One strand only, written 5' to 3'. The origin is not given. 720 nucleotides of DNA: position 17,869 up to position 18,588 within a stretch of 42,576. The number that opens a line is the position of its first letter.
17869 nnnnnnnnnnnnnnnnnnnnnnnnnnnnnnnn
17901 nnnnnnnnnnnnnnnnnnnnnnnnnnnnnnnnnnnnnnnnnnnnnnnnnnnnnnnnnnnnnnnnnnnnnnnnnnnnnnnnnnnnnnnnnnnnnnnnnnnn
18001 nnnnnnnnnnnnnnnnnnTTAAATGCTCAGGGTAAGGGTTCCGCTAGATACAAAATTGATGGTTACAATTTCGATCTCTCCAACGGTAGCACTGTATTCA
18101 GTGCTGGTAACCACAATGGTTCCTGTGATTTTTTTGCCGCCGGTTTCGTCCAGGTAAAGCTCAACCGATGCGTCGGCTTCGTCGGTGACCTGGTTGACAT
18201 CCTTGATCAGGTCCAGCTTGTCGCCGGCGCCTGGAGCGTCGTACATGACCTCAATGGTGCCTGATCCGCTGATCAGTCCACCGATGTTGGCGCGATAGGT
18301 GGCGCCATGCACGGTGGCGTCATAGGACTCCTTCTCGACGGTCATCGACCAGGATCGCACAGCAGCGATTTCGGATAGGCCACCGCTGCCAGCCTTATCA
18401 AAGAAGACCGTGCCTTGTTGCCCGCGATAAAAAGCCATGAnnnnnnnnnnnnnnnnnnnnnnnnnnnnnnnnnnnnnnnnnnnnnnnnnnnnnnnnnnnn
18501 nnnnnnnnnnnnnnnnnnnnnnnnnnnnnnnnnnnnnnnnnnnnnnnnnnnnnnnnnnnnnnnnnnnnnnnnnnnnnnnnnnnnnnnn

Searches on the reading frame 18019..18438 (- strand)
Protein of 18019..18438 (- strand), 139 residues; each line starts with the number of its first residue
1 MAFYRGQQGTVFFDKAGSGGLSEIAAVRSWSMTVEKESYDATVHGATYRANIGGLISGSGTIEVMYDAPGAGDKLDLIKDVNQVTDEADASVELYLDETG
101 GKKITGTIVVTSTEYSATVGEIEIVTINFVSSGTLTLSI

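Call 47: find_related_loci(query=window:18019-18438:-, collection=viral_contigs, flank=300)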
Query window:18019-18438:- (139 aa) in viral_contigs; peptide patterns used: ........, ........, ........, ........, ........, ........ (x = any residue, [..] = any of these).
410 stretches matched a pattern; 383 encode a relative of the query (tblastn E <= 1e-3); the best 80 are kept; 80 distinct loci.
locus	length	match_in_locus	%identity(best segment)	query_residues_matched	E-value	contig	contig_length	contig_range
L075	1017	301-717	100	1-139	1e-91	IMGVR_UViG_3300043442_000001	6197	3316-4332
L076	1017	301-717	100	1-139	1e-91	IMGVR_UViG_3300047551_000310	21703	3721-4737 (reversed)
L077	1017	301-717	99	1-139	3e-93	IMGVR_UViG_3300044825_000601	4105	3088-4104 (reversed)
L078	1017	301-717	97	1-139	2e-91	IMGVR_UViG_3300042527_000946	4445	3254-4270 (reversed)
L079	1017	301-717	98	1-139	1e-89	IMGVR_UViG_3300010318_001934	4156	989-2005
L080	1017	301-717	97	1-139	2e-89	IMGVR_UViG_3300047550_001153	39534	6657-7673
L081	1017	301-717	97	1-139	2e-89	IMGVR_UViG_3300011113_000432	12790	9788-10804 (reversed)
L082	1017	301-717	96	1-139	4e-90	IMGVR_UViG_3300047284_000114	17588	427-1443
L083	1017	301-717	96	1-139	4e-89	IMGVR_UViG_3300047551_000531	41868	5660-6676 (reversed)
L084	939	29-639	96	1-139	5e-91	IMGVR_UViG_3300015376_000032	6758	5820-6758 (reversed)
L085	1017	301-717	96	1-139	7e-89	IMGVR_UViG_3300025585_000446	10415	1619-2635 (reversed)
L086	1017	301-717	96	1-139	1e-88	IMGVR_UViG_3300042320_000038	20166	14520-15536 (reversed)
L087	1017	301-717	96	1-139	7e-89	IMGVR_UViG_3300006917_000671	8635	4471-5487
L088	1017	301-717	96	1-139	1e-88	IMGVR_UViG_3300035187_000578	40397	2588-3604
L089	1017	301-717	96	1-139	9e-89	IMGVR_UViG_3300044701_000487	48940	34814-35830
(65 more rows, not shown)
